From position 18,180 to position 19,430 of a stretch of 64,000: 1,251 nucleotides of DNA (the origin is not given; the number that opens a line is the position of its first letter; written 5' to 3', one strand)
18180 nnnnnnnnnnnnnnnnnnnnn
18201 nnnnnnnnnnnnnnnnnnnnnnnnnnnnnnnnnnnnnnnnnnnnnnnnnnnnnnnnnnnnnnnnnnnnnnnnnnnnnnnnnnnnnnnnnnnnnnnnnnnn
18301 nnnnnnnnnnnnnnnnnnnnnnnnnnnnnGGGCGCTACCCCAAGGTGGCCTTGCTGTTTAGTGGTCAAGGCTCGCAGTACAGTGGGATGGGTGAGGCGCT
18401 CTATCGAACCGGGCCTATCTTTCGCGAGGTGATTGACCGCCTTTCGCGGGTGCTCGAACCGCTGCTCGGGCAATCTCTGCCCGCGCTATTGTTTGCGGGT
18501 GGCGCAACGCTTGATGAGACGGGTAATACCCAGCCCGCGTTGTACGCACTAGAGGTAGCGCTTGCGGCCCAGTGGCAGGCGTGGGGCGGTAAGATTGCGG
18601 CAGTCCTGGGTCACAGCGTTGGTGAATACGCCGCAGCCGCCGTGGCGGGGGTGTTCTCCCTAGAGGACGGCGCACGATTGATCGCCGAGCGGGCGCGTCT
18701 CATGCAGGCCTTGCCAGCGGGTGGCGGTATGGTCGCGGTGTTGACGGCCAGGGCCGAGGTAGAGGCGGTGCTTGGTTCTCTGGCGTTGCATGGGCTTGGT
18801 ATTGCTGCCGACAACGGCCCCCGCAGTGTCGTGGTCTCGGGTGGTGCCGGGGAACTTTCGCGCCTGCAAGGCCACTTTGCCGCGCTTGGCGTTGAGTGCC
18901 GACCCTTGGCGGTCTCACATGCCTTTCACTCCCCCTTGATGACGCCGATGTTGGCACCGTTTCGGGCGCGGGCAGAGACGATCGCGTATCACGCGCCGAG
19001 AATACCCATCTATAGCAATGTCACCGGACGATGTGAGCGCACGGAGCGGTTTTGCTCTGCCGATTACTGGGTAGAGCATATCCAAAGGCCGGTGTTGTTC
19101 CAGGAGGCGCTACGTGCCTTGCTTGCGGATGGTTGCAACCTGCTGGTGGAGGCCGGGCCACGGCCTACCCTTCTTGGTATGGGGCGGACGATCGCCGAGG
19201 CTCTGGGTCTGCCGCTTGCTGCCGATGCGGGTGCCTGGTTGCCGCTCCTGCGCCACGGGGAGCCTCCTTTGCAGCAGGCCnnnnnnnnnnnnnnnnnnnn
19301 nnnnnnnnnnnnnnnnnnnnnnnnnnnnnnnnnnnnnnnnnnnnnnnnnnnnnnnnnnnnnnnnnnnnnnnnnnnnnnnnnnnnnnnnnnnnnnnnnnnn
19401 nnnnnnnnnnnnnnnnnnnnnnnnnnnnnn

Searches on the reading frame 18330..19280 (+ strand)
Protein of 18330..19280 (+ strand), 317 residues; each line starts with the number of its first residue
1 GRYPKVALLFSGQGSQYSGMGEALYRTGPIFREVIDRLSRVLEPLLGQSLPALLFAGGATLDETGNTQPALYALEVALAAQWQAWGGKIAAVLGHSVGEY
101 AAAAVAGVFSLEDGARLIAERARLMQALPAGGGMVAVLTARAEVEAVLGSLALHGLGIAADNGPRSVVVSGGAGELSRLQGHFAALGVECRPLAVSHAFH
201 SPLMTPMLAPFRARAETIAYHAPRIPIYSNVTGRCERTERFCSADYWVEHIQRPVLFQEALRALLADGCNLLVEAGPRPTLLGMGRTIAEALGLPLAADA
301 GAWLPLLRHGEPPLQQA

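Call 44: search_solved_structures(query=window:18330-19280:+, max_evalue=1e-40)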
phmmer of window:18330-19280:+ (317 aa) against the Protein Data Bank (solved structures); distinct sequences matched with E-value up to 1e-40: 24.
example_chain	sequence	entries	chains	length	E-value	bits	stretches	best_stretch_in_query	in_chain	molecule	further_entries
4mz0_A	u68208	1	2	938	1.9e-80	273.7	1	3-316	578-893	CurL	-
9iyw_A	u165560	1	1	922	4.6e-66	226.5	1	6-285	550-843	Polyketide synthase,GfsA KSQ-AncAT chimeric protein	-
6iyo_A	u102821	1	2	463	2.3e-62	214.3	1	5-288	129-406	Type I modular polyketide synthase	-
8in9_A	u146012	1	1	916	3.3e-62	213.8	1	5-287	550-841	Polyketide synthase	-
7vee_A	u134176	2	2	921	1e-61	212.3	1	5-287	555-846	Polyketide synthase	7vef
11sz_A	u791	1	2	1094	2.5e-58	201.1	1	5-285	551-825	6-deoxyerythronolide-B synthase, Erythronolide synthase EryA2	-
8xjy_A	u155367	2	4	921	2.2e-45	158.6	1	7-295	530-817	Polyketide synthase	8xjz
8xju_A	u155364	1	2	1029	2.6e-45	158.3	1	7-295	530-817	Polyketide synthase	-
8jpt_A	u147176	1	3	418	3.8e-45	157.8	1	5-301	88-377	Polyene macrolide polyketide synthase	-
5yda_A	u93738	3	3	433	1.3e-44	156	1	4-289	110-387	PKS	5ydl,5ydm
2hg4_A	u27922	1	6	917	3.2e-44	154.8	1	6-303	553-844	6-Deoxyerythronolide B Synthase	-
2qo3_A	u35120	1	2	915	7.5e-44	153.6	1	6-294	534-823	EryAII Erythromycin polyketide synthase modules 3 and 4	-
6c9u_A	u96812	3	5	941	8.1e-44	153.5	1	6-294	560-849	6-deoxyerythronolide-B synthase EryA2, modules 3 and 4 | EryAII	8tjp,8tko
7agr_A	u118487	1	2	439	2.5e-43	151.9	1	9-302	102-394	Mycocerosic acid synthase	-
7agq_A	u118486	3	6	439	6.3e-43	150.5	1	9-302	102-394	Mycocerosic acid synthase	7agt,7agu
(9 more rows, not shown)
